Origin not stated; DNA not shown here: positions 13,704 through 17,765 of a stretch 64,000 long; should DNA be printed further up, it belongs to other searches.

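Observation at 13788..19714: Strongly promoted single gene for a 1253-aa coiled-coil / His-Cys-module / LRR-like protein, convergent with a four-gene operon of small polytopic membrane proteins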

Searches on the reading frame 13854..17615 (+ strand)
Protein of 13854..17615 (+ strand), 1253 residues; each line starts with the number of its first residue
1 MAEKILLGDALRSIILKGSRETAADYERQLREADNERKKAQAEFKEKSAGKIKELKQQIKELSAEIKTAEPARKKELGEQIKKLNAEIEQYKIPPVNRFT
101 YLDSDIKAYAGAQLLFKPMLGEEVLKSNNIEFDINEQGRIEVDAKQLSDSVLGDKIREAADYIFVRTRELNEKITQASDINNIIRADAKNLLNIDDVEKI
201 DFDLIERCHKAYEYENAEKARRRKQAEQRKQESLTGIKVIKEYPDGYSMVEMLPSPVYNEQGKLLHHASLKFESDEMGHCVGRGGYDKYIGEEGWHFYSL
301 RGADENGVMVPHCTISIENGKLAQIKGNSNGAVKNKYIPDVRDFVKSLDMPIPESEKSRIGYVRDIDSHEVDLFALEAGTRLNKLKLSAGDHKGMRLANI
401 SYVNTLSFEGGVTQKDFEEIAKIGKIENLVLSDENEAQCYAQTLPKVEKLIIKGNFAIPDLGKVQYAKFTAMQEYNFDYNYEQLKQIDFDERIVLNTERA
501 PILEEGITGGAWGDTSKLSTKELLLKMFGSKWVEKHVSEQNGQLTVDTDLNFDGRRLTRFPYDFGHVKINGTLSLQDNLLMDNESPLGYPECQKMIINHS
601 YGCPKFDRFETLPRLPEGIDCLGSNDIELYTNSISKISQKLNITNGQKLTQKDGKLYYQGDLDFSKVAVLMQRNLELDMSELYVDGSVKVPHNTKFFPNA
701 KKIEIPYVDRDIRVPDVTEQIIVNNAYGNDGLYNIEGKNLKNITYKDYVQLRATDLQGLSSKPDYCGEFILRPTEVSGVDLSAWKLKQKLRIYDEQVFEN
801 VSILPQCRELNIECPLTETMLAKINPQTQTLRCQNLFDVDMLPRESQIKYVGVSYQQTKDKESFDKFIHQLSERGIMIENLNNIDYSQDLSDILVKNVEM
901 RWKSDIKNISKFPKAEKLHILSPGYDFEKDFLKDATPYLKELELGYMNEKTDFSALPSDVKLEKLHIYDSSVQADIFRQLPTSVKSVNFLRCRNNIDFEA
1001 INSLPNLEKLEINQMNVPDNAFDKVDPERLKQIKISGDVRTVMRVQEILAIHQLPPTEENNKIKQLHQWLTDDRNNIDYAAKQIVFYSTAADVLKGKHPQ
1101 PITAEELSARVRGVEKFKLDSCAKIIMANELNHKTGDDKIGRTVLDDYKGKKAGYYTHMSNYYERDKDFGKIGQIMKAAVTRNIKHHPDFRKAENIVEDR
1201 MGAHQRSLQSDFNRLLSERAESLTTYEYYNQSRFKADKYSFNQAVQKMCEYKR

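Call 4: search_protein_families(library=pfam, proteins=[window:13854-17615:+], max_evalue=1)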
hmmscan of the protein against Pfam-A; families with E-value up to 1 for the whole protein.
window:13854-17615:+ (1253 aa): 7 families
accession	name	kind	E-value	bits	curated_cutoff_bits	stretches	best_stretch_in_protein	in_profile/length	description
PF14282.11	FlxA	-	0.0086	16.6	26.3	1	50-91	24-68/101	FlxA-like protein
PF05008.21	V-SNARE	-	0.011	16.5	25.9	1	22-92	15-85/92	Vesicle transport v-SNARE protein N-terminus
PF12768.13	Rax2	-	0.015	15.1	28.8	1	414-470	163-218/254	Rax2 C-terminal beta propeller domain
PF25019.1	LRR_R13L1-DRL21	-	0.032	14.6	27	1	953-1015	62-127/127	R13L1/DRL21 LRRs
PF05725.18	FNIP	-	0.059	14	21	0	978-1013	8-42/44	FNIP Repeat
PF12799.13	LRR_4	-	0.065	14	27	0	988-1015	4-33/44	Leucine Rich repeats (2 copies)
PF07851.19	TMEM120A-B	-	0.17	11.5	29.8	1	20-91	15-85/324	TMEM120A/B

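Call 5: search_protein_families(library=ncbifam, proteins=[window:13854-17615:+], max_evalue=1)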
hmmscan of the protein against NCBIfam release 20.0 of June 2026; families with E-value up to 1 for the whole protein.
window:13854-17615:+ (1253 aa): 4 families
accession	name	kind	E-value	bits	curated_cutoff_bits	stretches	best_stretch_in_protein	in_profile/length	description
NF052504.1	sll1863_fam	domain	0.069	13.4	35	1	42-90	3-51/93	sll1863 family stress response protein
NF033768.1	myxo_SS_tail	domain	0.081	13.1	40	0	9-63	4-58/92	AgmX/PglI C-terminal domain-containing protein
NF033885.1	conj_TraP_IncI1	equivalog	0.26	11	135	1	24-94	74-143/217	conjugal transfer protein TraP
NF033916.0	antiphage_ZorA_3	subfamily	0.47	9.3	250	1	26-87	384-441/509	anti-phage ZorAB system protein ZorA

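Call 8: find_homologous_proteins(query=window:13854-17615:+)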
Query window:13854-17615:+ (1253 aa): 12 proteins with E <= 0.001 among 8000 candidates.
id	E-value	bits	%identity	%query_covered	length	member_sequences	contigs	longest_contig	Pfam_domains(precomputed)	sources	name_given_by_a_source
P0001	0.0e+0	2840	100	100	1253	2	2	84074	-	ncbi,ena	-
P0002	0.0e+0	2375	83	100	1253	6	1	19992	-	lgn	-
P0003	0.0e+0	2234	78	100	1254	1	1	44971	-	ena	-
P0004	0.0e+0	2070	74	100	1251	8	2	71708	-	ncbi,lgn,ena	-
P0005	0.0e+0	1305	48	100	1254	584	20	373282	-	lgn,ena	-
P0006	0.0e+0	1273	48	100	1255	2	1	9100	-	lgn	-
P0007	0.0e+0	1239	48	100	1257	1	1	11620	-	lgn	-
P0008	0.0e+0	1198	46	55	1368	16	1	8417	-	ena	-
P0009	0.0e+0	1170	40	68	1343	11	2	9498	-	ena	-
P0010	0.0e+0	1144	45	100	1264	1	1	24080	-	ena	-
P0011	2.5e-152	527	36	53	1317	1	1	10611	-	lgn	-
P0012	2.8e-27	113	27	41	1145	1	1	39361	-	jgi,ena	-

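Call 9: search_solved_structures(query=window:13854-17615:+, max_evalue=1)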
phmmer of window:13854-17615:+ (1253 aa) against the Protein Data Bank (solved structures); distinct sequences matched with E-value up to 1: 2.
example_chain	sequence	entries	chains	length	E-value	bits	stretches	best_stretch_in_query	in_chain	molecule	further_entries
7aw7_D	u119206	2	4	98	0.11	13.2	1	18-92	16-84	BZIP domain-containing protein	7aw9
7wzd_A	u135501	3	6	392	0.41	11.3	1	356-412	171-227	4,5-dihydroxyphthalate dehydrogenase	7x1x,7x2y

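Call 11: find_encoding_contigs(protein=P0001, flank=10000, max_places=4)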
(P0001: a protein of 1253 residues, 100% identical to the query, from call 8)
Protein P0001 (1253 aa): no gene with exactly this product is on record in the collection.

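Call 12: find_related_loci(query=A1, collection=genome_contigs, flank=10000)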
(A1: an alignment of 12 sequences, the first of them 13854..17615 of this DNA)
Query A1 (1253 aa) in genome_contigs; peptide patterns used: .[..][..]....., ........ (x = any residue, [..] = any of these).
38 stretches matched a pattern; 7 encode a relative of the query (tblastn E <= 1e-3); 7 distinct loci.
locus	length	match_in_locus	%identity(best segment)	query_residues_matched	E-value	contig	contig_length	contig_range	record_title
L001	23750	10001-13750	74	1-1252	0e+0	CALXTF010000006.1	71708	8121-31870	MAG: uncultured Alphaproteobacteria bacterium isolate BRZ_RE__bin26 genome assembly, contig: BRZ_RE__NODE_195_length_717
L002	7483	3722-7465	48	1-1253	0e+0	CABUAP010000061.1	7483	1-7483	MAG TPA_asm: uncultured Azospirillum sp. isolate MGYG-HGUT-03845 genome assembly, contig: GUT_GENOME245766_61, whole gen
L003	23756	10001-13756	48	1-1253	0e+0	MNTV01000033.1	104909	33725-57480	MAG: Azospirillum sp. 51_20 Ley3_66761_scaffold_696, whole genome shotgun sequence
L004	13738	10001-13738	48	1-1252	0e+0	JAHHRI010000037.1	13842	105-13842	MAG: Alphaproteobacteria bacterium isolate MAG026 MAG026_37, whole genome shotgun sequence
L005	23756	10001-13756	49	1-1253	0e+0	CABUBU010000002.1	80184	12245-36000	MAG TPA_asm: uncultured Azospirillum sp. isolate MGYG-HGUT-03859 genome assembly, contig: GUT_GENOME246211_2, whole geno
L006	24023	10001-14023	40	1-1253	1e-179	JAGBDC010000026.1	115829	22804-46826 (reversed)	MAG: Alphaproteobacteria bacterium isolate RGIG9009 Water_deer_Rectum-3__c402044, whole genome shotgun sequence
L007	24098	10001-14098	50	1-1253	7e-178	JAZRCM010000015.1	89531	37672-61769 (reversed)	MAG: Alphaproteobacteria bacterium isolate T1900045514_YK20190208.MAGScoT_cleanbin_000005 SGB_7587_k141_1261668, whole g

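Call 19: search_protein_families(library=pfam, proteins=[L003:19969-20859:-, L003:16520-17461:-, L003:15787-16251:-, L003:21043-21516:-, L003:15417-15815:-], max_evalue=0.1)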
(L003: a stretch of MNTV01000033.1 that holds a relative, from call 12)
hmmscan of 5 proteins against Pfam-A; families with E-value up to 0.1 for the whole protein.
L003:19969-20859:- (296 aa): 2 families
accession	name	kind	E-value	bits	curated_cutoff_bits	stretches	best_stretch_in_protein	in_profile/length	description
PF03734.19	YkuD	-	7.7e-07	30.2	23.4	1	147-274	11-139/146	L,D-transpeptidase catalytic domain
PF10908.13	Tlde1_dom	-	8.9e-06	26.6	30.1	1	163-266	5-100/120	Tlde1 domain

L003:16520-17461:- (313 aa): 0 families

L003:15787-16251:- (154 aa): 1 family
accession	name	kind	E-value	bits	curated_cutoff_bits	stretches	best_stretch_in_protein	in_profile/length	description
PF03977.18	OAD_beta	-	0.087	12.3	31.6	1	16-54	180-218/349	Na+-transporting oxaloacetate decarboxylase beta subunit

L003:21043-21516:- (157 aa): 0 families

L003:15417-15815:- (132 aa): 0 families

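Call 38: find_encoding_contigs(protein=P0012, flank=8000, max_places=2)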
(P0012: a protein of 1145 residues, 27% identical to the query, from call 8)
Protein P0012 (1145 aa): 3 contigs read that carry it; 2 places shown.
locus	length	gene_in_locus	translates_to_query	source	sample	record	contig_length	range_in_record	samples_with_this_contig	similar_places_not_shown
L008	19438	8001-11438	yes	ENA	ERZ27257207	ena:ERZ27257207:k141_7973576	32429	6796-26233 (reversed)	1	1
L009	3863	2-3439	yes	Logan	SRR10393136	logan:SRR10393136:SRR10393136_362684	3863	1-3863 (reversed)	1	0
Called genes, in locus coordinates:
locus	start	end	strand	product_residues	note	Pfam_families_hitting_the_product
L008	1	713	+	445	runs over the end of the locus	PF19425:Csd3_N2, PF01551:Peptidase_M23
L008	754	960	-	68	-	-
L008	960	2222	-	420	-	PF03952:Enolase_N, PF00113:Enolase_C, PF13378:MR_MLE_C (weak)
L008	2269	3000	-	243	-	PF00005:ABC_tran, PF13304:AAA_21 (faint)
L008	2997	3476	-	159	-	PF06835:LptC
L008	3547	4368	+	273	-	-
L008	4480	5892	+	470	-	PF00691:OmpA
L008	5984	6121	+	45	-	-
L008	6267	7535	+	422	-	PF07498:Rho_N, PF07497:Rho_RNA_bind, PF00006:ATP-synt_ab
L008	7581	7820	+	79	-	-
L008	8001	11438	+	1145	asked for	-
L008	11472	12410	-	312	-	-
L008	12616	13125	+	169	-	-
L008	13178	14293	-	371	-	-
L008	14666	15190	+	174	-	PF00080:Sod_Cu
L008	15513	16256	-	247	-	-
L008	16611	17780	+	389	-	-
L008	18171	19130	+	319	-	-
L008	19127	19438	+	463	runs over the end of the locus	-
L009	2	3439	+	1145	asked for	?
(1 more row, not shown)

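Call 39: find_encoding_contigs(protein=P0010, flank=8000, max_places=2)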
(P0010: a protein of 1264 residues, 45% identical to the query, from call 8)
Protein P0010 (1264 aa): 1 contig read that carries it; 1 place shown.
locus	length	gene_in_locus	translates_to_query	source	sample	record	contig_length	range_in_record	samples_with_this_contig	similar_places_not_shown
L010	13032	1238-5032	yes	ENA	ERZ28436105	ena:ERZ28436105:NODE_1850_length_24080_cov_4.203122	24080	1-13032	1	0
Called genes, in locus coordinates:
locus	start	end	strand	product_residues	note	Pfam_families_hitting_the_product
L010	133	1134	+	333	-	-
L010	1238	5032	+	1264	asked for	-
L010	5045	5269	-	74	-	-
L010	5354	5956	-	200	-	PF05494:MlaC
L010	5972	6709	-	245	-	PF04333:MlaA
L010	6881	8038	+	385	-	PF00155:Aminotran_1_2, PF01041:DegT_DnrJ_EryC1, PF01212:Beta_elim_lyase (weak)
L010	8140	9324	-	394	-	PF00535:Glycos_transf_2, PF10111:Glyco_tranf_2_2, PF13641:Glyco_tranf_2_3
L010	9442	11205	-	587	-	PF00535:Glycos_transf_2, PF10111:Glyco_tranf_2_2, PF13641:Glyco_tranf_2_3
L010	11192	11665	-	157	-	-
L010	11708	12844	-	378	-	PF00535:Glycos_transf_2, PF10111:Glyco_tranf_2_2, PF13641:Glyco_tranf_2_3 (weak)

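Call 40: find_encoding_contigs(protein=P0011, flank=8000, max_places=2)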
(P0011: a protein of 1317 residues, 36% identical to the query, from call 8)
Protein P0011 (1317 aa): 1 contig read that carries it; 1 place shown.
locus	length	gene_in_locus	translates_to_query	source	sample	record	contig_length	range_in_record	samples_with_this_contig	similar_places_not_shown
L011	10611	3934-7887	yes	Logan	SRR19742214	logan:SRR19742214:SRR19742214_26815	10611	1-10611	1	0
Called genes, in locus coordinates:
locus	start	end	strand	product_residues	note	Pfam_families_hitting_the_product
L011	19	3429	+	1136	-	PF05977:MFS_3, PF07690:MFS_1, PF01553:Acyltransferase, PF00501:AMP-binding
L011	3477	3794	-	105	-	-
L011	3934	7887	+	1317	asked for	-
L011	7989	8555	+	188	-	PF03729:DUF308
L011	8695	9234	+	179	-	PF03729:DUF308 (weak)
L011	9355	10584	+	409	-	PF17854:FtsK_alpha, PF01580:FtsK_SpoIIIE, PF01935:DUF87 (weak), PF01580:FtsK_SpoIIIE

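Call 47: search_protein_families(library=pfam, alignment_id=A1, max_evalue=0.01)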
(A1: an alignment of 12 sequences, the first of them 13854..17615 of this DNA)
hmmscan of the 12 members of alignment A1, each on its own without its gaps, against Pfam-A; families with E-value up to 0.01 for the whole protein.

A. member 1, window:13854-17615:+ (1253 aa): 1 family
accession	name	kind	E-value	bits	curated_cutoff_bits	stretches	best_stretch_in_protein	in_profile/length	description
PF14282.11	FlxA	-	0.0086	16.6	26.3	1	50-91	24-68/101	FlxA-like protein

B. families by the number of members that match (of 12 scanned): 7 families
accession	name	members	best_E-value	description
PF25019.1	LRR_R13L1-DRL21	6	0.00026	R13L1/DRL21 LRRs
PF14282.11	FlxA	3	0.005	FlxA-like protein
PF00805.28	Pentapeptide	1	0.00048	Pentapeptide repeats (8 copies)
PF05008.21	V-SNARE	1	0.0025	Vesicle transport v-SNARE protein N-terminus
PF12768.13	Rax2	1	0.0045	Rax2 C-terminal beta propeller domain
PF12799.13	LRR_4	1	0.0048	Leucine Rich repeats (2 copies)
PF14284.11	PcfJ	1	0.0065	PcfJ-like protein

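Call 48: search_protein_families(library=padloc, proteins=[window:13854-17615:+], max_evalue=0.1)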
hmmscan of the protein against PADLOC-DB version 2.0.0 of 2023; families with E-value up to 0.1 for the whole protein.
window:13854-17615:+ (1253 aa): 1 family
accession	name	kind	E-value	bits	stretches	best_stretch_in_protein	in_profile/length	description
PDLC00598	ZorA1|ZorA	-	0.076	9.4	0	22-75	427-480/663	MotA/ExbB/TolQ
